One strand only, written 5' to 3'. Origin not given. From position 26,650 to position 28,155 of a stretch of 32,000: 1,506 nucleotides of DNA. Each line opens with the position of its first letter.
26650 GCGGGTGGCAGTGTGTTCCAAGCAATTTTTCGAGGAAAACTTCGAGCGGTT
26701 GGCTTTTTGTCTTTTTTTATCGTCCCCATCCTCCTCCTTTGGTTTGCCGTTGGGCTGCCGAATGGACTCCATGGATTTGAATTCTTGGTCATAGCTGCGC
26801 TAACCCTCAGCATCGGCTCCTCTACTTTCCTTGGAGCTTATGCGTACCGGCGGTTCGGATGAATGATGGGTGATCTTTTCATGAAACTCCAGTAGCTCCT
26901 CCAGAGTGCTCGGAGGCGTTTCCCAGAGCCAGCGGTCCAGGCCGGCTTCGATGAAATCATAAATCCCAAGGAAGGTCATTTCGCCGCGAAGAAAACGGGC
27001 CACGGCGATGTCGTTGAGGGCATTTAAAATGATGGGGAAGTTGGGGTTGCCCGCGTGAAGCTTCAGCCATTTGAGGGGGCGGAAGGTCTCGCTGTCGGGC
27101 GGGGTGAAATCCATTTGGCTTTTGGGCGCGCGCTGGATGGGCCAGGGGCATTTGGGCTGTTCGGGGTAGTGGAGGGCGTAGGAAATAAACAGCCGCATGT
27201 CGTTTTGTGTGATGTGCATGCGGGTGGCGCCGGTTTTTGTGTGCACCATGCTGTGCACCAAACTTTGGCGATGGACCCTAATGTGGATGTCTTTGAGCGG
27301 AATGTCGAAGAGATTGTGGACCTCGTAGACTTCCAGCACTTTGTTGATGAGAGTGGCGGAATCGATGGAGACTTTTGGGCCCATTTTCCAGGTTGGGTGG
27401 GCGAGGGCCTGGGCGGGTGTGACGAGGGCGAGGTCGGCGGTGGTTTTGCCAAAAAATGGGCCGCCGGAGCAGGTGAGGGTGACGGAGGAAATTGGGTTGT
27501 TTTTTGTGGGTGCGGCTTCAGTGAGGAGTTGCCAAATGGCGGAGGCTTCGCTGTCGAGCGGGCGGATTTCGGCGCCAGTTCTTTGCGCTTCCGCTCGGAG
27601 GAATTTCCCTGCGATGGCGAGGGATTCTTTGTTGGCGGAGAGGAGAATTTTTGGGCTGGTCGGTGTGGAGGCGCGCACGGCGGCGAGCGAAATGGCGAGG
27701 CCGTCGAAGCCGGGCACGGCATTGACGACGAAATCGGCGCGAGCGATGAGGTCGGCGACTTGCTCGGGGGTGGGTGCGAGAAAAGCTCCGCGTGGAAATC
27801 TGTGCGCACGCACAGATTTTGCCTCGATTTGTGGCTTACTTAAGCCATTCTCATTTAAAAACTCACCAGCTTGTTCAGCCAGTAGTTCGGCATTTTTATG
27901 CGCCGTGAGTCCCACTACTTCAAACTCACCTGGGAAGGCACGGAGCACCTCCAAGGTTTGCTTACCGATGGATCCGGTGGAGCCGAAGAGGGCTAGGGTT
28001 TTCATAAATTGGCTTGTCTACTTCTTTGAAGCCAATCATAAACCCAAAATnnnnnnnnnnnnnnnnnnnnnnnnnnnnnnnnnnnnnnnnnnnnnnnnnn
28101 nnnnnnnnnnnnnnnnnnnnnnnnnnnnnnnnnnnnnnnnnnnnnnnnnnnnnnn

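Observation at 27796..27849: In-frame insertion of the palindromic repeat into the essential dxr gene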

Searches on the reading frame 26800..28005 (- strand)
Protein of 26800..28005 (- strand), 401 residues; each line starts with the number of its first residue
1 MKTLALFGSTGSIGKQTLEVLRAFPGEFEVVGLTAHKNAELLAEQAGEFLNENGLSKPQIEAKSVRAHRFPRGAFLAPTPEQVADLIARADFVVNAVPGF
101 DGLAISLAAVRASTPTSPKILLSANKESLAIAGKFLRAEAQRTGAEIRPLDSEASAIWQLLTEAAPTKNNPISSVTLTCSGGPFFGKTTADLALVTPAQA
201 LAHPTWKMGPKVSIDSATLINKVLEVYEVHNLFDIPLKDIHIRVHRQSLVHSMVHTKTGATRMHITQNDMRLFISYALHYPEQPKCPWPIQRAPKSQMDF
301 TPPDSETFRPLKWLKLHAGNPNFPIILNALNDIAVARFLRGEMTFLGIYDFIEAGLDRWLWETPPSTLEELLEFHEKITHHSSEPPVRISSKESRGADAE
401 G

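Call 10: search_protein_families(library=pfam, proteins=[window:26800-28005:-], max_evalue=0.01)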
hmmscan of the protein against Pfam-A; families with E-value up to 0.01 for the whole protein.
window:26800-28005:- (401 aa): 4 families
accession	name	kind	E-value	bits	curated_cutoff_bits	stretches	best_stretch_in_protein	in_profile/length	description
PF08436.17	DXP_redisom_C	-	9.4e-31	106.2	26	1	147-233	1-84/84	1-deoxy-D-xylulose 5-phosphate reductoisomerase C-terminal domain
PF02670.22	DXP_reductoisom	-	7.3e-22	78.9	21.7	1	4-133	1-129/129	1-deoxy-D-xylulose 5-phosphate reductoisomerase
PF13288.12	DXPR_C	-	1.1e-19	71.2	27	1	267-378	3-112/115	DXP reductoisomerase C-terminal domain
PF03435.24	Sacchrp_dh_NADP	-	0.0061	17.3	25.1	0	6-112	3-91/129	Saccharopine dehydrogenase NADP binding domain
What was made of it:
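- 26800..28005 (-): dxr (1-deoxy-D-xylulose-5-phosphate reductoisomerase), 401 aa, host gene of the element. Pfam PF02670, PF08436 and PF13288 all exceed their cut-offs (call 10).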

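Call 11: find_homologous_proteins(query=window:26800-28005:-)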
Query window:26800-28005:- (401 aa): 2668 proteins with E <= 0.001 among 8000 candidates; the best 120 are listed.
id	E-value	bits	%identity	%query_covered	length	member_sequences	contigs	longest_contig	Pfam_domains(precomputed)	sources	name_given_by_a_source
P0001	1.6e-267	905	100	100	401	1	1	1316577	PF08436.18,PF02670.23,PF13288.13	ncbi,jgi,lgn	ncbi:MAG: 1-deoxy-D-xylulose-5-phosphate reductoisomerase [Candidatus Gracilibacteria bacterium]|jgi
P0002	4.3e-198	676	79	95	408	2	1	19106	PF08436.18,PF02670.23,PF13288.13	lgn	-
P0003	3.7e-197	673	80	96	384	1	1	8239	PF08436.18,PF02670.23,PF13288.13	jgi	jgi:1-deoxy-D-xylulose-5-phosphate reductoisomerase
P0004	4.3e-193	660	79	94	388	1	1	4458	PF08436.18,PF02670.23,PF13288.13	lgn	-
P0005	3.7e-192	656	79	95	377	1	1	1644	PF08436.18,PF02670.23,PF13288.13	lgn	-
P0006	3.6e-189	647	77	95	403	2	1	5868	PF08436.18,PF02670.23,PF13288.13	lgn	-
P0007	1.3e-187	641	79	95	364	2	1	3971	PF08436.18,PF02670.23,PF13288.13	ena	-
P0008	1.6e-186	638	72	98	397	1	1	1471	PF08436.18,PF02670.23,PF13288.13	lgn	-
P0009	3.0e-186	637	73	97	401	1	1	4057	PF08436.18,PF02670.23,PF13288.13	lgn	-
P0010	5.1e-183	626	74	92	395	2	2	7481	PF08436.18,PF02670.23,PF13288.13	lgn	-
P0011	7.3e-183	626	77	95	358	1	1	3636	PF08436.18,PF02670.23,PF13288.13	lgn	-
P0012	5.6e-182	623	71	99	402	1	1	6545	PF08436.18,PF02670.23,PF13288.13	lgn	-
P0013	6.8e-179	613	75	95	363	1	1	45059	PF08436.18,PF02670.23,PF13288.13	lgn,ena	-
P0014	8.3e-179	612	71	97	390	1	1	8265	PF08436.18,PF02670.23,PF13288.13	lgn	-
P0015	2.0e-177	608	77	94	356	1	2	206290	PF08436.18,PF02670.23,PF13288.13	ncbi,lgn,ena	-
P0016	2.6e-177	608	74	94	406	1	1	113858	PF08436.18,PF02670.23,PF13288.13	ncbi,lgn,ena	-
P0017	2.7e-177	607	75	95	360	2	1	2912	PF08436.18,PF02670.23,PF13288.13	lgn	-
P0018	3.5e-176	604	73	95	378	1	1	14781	PF08436.18,PF02670.23,PF13288.13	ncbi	-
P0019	5.3e-176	603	73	94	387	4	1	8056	PF08436.18,PF02670.23,PF13288.13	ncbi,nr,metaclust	ncbi:hypothetical protein A2974_03655 [Candidatus Peregrinibacteria bacterium RIFCSPLOWO2_01_FULL_48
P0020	1.4e-175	602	73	94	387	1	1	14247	PF08436.18,PF02670.23,PF13288.13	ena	-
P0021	8.4e-174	596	74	95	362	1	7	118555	PF08436.18,PF02670.23,PF13288.13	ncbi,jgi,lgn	jgi:1-deoxy-D-xylulose-5-phosphate reductoisomerase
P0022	2.0e-173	595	72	95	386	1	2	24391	PF08436.18,PF02670.23,PF13288.13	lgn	-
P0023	3.6e-173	594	74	95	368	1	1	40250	PF08436.18,PF02670.23,PF13288.13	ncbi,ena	-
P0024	1.8e-172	592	72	94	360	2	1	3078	PF08436.18,PF02670.23,PF13288.13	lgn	-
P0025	8.7e-170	583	70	95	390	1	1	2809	PF08436.18,PF02670.23,PF13288.13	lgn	-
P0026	1.5e-167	575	71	94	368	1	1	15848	PF08436.18,PF02670.23,PF13288.13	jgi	jgi:1-deoxy-D-xylulose-5-phosphate reductoisomerase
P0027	2.8e-167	575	67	96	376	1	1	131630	PF08436.18,PF02670.23,PF13288.13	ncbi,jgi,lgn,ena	ncbi:MAG: 1-deoxy-D-xylulose-5-phosphate reductoisomerase [Candidatus Gracilibacteria bacterium]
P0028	2.2e-166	572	66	100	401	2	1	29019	PF08436.18,PF02670.23,PF13288.13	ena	-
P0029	1.1e-165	569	69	97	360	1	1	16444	PF08436.18,PF02670.23,PF13288.13,PF03435.25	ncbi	-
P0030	3.0e-165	568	70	94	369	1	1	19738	PF08436.18,PF02670.23,PF13288.13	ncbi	-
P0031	4.2e-165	567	71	94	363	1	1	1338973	PF08436.18,PF02670.23,PF13288.13,PF03435.25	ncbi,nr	ncbi:1-deoxy-D-xylulose-5-phosphate reductoisomerase [Candidatus Peregrinibacteria bacterium]|nr:MAG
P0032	2.0e-159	549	67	96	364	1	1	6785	PF08436.18,PF02670.23,PF13288.13,PF03435.25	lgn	-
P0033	1.3e-157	543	67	94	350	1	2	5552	PF08436.18,PF02670.23,PF13288.13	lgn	-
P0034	2.0e-157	542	67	95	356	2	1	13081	PF08436.18,PF02670.23,PF13288.13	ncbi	-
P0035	3.4e-157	541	65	95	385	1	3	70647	PF08436.18,PF02670.23,PF13288.13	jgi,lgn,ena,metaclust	metaclust:\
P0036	9.9e-157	540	65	97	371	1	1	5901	PF08436.18,PF02670.23,PF13288.13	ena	-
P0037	1.0e-155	537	65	96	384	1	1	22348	PF08436.18,PF02670.23,PF13288.13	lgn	-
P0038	1.4e-155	536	67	95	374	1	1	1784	PF08436.18,PF02670.23,PF13288.13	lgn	-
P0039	3.5e-155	535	66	97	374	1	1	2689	PF08436.18,PF02670.23,PF13288.13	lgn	-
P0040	3.5e-155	535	66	95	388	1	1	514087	PF08436.18,PF02670.23,PF13288.13,PF03435.25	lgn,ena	-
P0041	5.4e-155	534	69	87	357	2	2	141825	PF08436.18,PF02670.23,PF13288.13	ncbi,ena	-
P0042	1.0e-154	533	65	97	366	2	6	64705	PF08436.18,PF02670.23,PF13288.13,PF03447.23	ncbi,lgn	-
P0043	9.1e-154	530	66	97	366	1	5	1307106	PF08436.18,PF02670.23,PF13288.13,PF03447.23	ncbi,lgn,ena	ncbi:MAG: 1-deoxy-D-xylulose-5-phosphate reductoisomerase [Patescibacteria group bacterium]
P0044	6.9e-153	527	61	100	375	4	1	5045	PF08436.18,PF02670.23,PF13288.13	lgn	-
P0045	9.1e-153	527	65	95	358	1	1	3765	PF08436.18,PF02670.23,PF13288.13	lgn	-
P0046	1.6e-151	523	66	95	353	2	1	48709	PF08436.18,PF02670.23,PF13288.13,PF03435.25,PF03447.23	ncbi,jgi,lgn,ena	ncbi:MAG: 1-deoxy-D-xylulose-5-phosphate reductoisomerase [Candidatus Gracilibacteria bacterium]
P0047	1.8e-151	522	65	94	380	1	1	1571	PF08436.18,PF02670.23,PF13288.13,PF03435.25,PF03447.23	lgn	-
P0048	3.9e-151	521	63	97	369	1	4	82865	PF08436.18,PF02670.23,PF13288.13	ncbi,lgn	-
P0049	6.4e-149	514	64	95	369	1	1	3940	PF08436.18,PF02670.23,PF13288.13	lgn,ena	-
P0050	1.0e-148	513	63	100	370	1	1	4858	PF08436.18,PF02670.23,PF13288.13,PF03447.23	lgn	-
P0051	4.1e-148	511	58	96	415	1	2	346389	PF08436.18,PF02670.23,PF13288.13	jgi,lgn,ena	jgi:1-deoxy-D-xylulose-5-phosphate reductoisomerase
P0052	4.1e-147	508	63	95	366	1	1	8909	PF08436.18,PF02670.23,PF13288.13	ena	-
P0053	7.6e-147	507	63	96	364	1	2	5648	PF08436.18,PF02670.23,PF13288.13,PF03447.23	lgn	-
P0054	6.3e-145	501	63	95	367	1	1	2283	PF08436.18,PF02670.23,PF13288.13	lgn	-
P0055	1.7e-144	500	65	95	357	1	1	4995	PF08436.18,PF02670.23,PF13288.13,PF03435.25,PF03447.23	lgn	-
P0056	6.1e-144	498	63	95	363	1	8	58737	PF08436.18,PF02670.23,PF13288.13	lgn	-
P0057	3.3e-142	492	61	94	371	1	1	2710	PF08436.18,PF02670.23,PF05368.20,PF13288.13,PF01118.31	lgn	-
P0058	9.6e-140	484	60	100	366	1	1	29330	PF08436.18,PF02670.23,PF13288.13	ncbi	-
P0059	1.7e-138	480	58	100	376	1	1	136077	PF08436.18,PF02670.23,PF13288.13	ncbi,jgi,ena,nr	ncbi:1-deoxy-D-xylulose-5-phosphate reductoisomerase [Patescibacteria group bacterium]|nr:1-deoxy-D-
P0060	4.3e-137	475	60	95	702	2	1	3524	PF08436.18,PF02670.23,PF04551.20,PF13288.13,PF26540.1,PF03447.23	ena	-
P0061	3.5e-136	472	58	98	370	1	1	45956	PF08436.18,PF02670.23,PF13288.13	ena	-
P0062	1.5e-135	470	60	98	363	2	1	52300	PF08436.18,PF02670.23,PF13288.13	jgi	-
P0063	1.5e-134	467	58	96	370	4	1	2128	PF08436.18,PF02670.23,PF05368.20,PF13288.13,PF03435.25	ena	-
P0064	2.1e-128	447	56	97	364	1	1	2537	PF08436.18,PF02670.23,PF13288.13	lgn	-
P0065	2.2e-127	443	58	94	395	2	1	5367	PF08436.18,PF02670.23,PF13288.13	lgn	-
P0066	7.5e-125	435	55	98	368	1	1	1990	PF08436.18,PF02670.23,PF13288.13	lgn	-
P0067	7.6e-125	435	55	96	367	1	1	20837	PF08436.18,PF02670.23,PF05368.20,PF13288.13,PF03435.25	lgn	-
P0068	8.7e-124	431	56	95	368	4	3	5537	PF08436.18,PF02670.23,PF13288.13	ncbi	-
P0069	1.9e-123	430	56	95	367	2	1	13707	PF08436.18,PF02670.23,PF13288.13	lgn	-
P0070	3.0e-123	430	55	95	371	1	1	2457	PF08436.18,PF02670.23,PF13288.13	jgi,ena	jgi:1-deoxy-D-xylulose-5-phosphate reductoisomerase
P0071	4.0e-123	429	54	96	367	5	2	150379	PF08436.18,PF02670.23,PF05368.20,PF13288.13,PF03435.25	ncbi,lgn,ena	ncbi:MAG: 1-deoxy-D-xylulose-5-phosphate reductoisomerase [Patescibacteria group bacterium]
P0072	1.3e-122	427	51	99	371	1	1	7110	PF08436.18,PF02670.23,PF13288.13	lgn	-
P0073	3.2e-122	426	54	94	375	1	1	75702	PF08436.18,PF02670.23,PF13288.13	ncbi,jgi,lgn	ncbi:MAG: 1-deoxy-D-xylulose-5-phosphate reductoisomerase [Candidatus Gracilibacteria bacterium]|jgi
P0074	1.3e-121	424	54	96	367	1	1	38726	PF08436.18,PF02670.23,PF13288.13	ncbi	-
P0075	2.0e-118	414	53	95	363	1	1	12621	PF08436.18,PF02670.23,PF13288.13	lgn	-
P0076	6.0e-118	412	53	95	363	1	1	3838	PF08436.18,PF02670.23,PF13288.13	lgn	-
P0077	1.3e-117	411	53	95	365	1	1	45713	PF08436.18,PF02670.23,PF13288.13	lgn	-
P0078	1.1e-113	398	53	95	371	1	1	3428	PF08436.18,PF01408.29,PF02670.23,PF13288.13,PF01118.31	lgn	-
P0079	1.3e-113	398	53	94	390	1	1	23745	PF08436.18,PF02670.23,PF13288.13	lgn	-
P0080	4.8e-112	393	53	95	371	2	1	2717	PF08436.18,PF02670.23,PF13288.13,PF03435.25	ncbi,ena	-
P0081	2.3e-101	358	72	54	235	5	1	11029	PF08436.18,PF13288.13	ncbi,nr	ncbi:1-deoxy-D-xylulose-5-phosphate reductoisomerase, partial [Candidatus Peregrinibacteria bacteriu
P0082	3.1e-83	298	54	72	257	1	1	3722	PF08436.18,PF02670.23,PF05368.20,PF01118.31,PF03435.25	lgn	-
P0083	6.4e-74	267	43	89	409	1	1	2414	PF08436.18,PF02670.23,PF13288.13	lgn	-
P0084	9.0e-74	267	46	89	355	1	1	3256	PF08436.18,PF02670.23,PF13288.13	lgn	-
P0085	1.3e-73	266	44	89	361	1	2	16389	PF08436.18,PF02670.23,PF13288.13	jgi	jgi:1-deoxy-D-xylulose-5-phosphate reductoisomerase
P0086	1.7e-73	266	42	96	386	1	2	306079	PF08436.18,PF02670.23,PF13288.13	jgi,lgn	jgi:1-deoxy-D-xylulose-5-phosphate reductoisomerase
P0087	5.1e-72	261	43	95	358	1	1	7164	PF08436.18,PF02670.23,PF13288.13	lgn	-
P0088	1.5e-71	259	44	89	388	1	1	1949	PF08436.18,PF02670.23,PF13288.13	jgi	jgi:1-deoxy-D-xylulose-5-phosphate reductoisomerase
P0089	2.9e-71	258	44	88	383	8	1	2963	PF08436.18,PF02670.23,PF13288.13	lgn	-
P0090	3.0e-71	258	43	89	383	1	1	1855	PF08436.18,PF02670.23,PF13288.13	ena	-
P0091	4.1e-71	258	43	89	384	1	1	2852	PF08436.18,PF02670.23,PF13288.13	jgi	jgi:1-deoxy-D-xylulose-5-phosphate reductoisomerase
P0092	2.0e-70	256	43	94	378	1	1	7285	PF08436.18,PF02670.23,PF13288.13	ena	-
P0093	3.9e-70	255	44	88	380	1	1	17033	PF08436.18,PF02670.23,PF13288.13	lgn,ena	-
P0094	3.9e-70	255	43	89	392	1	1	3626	PF08436.18,PF02670.23,PF13288.13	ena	-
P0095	5.3e-70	254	44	88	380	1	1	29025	PF08436.18,PF02670.23,PF13288.13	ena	-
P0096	7.5e-70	254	42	93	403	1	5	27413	PF08436.18,PF02670.23,PF13288.13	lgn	-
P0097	8.7e-70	254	43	89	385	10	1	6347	PF08436.18,PF02670.23,PF13288.13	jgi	jgi:1-deoxy-D-xylulose-5-phosphate reductoisomerase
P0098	1.5e-69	253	43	93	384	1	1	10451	PF08436.18,PF02670.23,PF13288.13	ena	-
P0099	2.3e-69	252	44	88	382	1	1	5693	PF08436.18,PF02670.23,PF13288.13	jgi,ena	jgi:1-deoxy-D-xylulose-5-phosphate reductoisomerase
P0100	2.3e-69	252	44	88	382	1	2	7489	PF08436.18,PF02670.23,PF13288.13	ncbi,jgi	jgi:1-deoxy-D-xylulose-5-phosphate reductoisomerase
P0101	3.5e-69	252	40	93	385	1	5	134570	PF08436.18,PF02670.23,PF13288.13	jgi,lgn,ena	-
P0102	3.9e-69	251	41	97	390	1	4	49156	PF08436.18,PF02670.23,PF13288.13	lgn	-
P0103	3.9e-69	251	43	89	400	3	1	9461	PF08436.18,PF02670.23,PF13288.13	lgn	-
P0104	8.1e-69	250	42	88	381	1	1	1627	PF08436.18,PF02670.23,PF13288.13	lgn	-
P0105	1.1e-68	250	43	89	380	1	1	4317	PF08436.18,PF02670.23,PF13288.13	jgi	jgi:1-deoxy-D-xylulose-5-phosphate reductoisomerase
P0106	1.1e-68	250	45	87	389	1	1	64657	PF08436.18,PF02670.23,PF13288.13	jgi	-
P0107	1.2e-68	250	46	88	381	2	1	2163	PF08436.18,PF02670.23,PF13288.13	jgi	jgi:1-deoxy-D-xylulose-5-phosphate reductoisomerase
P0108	1.4e-68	250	42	89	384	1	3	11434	PF08436.18,PF02670.23,PF13288.13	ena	-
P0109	1.8e-68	249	45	88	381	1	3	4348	PF08436.18,PF02670.23,PF13288.13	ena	-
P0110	1.9e-68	249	42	91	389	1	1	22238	PF08436.18,PF02670.23,PF13288.13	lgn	-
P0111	1.9e-68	249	42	93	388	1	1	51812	PF08436.18,PF02670.23,PF13288.13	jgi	jgi:1-deoxy-D-xylulose-5-phosphate reductoisomerase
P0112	2.3e-68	249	44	89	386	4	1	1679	PF08436.18,PF02670.23,PF13288.13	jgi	jgi:1-deoxy-D-xylulose-5-phosphate reductoisomerase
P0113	4.0e-68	248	39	94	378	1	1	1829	PF08436.18,PF02670.23,PF13288.13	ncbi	-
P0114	5.1e-68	248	41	94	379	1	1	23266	PF08436.18,PF02670.23,PF13288.13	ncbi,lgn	ncbi:MAG: 1-deoxy-D-xylulose-5-phosphate reductoisomerase [Planctomycetota bacterium]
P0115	5.1e-68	248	43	93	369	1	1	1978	PF08436.18,PF02670.23,PF13288.13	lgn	-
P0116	7.5e-68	247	43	88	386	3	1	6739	PF08436.18,PF02670.23,PF13288.13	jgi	jgi:1-deoxy-D-xylulose-5-phosphate reductoisomerase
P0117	8.8e-68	247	44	89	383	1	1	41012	PF08436.18,PF02670.23,PF13288.13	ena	-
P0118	8.9e-68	247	44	89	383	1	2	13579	PF08436.18,PF02670.23,PF13288.13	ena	-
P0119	1.2e-67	247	43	89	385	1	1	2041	PF08436.18,PF02670.23,PF13288.13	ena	-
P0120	1.2e-67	247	45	88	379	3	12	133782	PF08436.18,PF02670.23,PF13288.13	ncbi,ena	-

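Call 12: find_encoding_contigs(protein=window:26800-28005:-, flank=10000)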
Protein window:26800-28005:- (401 aa): 1 contig read that carries it; 1 place shown.
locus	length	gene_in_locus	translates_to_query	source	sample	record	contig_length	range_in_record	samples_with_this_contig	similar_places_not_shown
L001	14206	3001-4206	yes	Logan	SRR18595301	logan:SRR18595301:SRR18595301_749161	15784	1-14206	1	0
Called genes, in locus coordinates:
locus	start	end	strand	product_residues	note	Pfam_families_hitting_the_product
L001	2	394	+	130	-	?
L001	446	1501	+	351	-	-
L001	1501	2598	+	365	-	-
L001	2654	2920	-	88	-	-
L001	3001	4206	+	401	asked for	PF02670:DXP_reductoisom, PF08436:DXP_redisom_C, PF13288:DXPR_C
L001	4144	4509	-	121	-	-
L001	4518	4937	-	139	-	-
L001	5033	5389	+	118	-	-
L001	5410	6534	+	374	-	PF01128:IspD, PF12804:NTP_transf_3, PF02542:YgbB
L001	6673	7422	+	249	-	PF00288:GHMP_kinases_N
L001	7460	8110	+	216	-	-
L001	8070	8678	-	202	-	PF21176:RecR_HhH, PF02132:RecR_ZnF (weak), PF01751:Toprim, PF13662:Toprim_4, PF21175:RecR_C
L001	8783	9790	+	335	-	PF11617:Cu-binding_MopE (weak)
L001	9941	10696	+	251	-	-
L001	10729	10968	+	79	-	-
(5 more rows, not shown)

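Call 23: find_encoding_contigs(protein=P0011, flank=3000, max_places=1)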
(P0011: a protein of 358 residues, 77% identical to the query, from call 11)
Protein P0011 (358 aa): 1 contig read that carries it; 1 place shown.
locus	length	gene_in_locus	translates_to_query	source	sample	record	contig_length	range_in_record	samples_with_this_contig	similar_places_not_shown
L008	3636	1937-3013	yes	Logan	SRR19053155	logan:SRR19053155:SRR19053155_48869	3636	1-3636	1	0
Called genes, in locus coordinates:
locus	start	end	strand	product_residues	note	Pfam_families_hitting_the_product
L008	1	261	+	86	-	?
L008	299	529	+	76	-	-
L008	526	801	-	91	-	PF05016:ParE_toxin (weak)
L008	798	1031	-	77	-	-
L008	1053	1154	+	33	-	-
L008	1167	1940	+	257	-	-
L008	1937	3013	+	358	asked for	PF02670:DXP_reductoisom, PF08436:DXP_redisom_C, PF13288:DXPR_C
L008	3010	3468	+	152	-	-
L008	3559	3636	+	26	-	?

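Call 24: find_encoding_contigs(protein=P0015, flank=3000, max_places=1)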
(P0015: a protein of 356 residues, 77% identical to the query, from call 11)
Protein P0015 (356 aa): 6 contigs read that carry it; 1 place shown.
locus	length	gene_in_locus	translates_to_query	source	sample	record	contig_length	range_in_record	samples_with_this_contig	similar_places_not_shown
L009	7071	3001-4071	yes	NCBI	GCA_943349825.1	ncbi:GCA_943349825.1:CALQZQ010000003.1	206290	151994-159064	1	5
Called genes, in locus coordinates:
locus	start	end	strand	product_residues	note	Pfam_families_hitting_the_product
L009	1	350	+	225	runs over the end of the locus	-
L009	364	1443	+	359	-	PF04551:GcpE, PF26540:GcpE_C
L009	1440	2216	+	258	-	-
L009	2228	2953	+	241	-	-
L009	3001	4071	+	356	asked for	PF02670:DXP_reductoisom, PF08436:DXP_redisom_C, PF13288:DXPR_C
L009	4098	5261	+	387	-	PF13088:BNR_2 (faint), PF25852:DUF6242_C (faint), PF14870:PSII_BNR (faint), PF07494:Reg_prop (faint), PF15902:Sortilin-Vps10 (faint), PF15899:BNR_6 (faint)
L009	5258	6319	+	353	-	PF01128:IspD, PF12804:NTP_transf_3, PF02542:YgbB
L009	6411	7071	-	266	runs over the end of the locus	-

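Call 25: find_encoding_contigs(protein=P0003, flank=3000, max_places=1)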
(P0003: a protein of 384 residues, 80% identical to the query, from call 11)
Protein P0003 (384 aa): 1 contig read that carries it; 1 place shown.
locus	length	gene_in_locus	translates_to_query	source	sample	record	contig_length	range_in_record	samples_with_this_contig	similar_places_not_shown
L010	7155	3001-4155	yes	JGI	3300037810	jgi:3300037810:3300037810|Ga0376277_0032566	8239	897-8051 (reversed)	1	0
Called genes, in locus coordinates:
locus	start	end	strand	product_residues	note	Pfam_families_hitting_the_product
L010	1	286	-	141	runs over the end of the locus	PF05198:IF3_N, PF00707:IF3_C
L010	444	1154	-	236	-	-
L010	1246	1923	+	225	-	-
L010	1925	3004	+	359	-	PF04551:GcpE, PF26540:GcpE_C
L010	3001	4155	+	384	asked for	PF02670:DXP_reductoisom, PF08436:DXP_redisom_C, PF13288:DXPR_C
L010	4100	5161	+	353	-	PF01128:IspD, PF12804:NTP_transf_3 (weak), PF02542:YgbB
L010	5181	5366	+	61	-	-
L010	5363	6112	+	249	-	PF00288:GHMP_kinases_N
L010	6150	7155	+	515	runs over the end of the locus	PF10101:DUF2339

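Call 26: find_encoding_contigs(protein=P0019, flank=3000, max_places=1)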
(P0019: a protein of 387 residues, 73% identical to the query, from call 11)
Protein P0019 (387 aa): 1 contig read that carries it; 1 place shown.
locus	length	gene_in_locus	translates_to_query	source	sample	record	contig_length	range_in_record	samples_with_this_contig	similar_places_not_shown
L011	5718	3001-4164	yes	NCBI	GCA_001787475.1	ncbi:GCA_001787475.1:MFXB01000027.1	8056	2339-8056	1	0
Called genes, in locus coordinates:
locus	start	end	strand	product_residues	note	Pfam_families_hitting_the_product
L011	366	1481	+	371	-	PF04551:GcpE, PF26540:GcpE_C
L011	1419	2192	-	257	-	PF08843:AbiEii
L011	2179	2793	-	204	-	PF13338:AbiEi_4 (weak)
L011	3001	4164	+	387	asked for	PF02670:DXP_reductoisom, PF08436:DXP_redisom_C, PF13288:DXPR_C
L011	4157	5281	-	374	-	PF13173:AAA_14, PF13401:AAA_22 (faint), PF13635:DUF4143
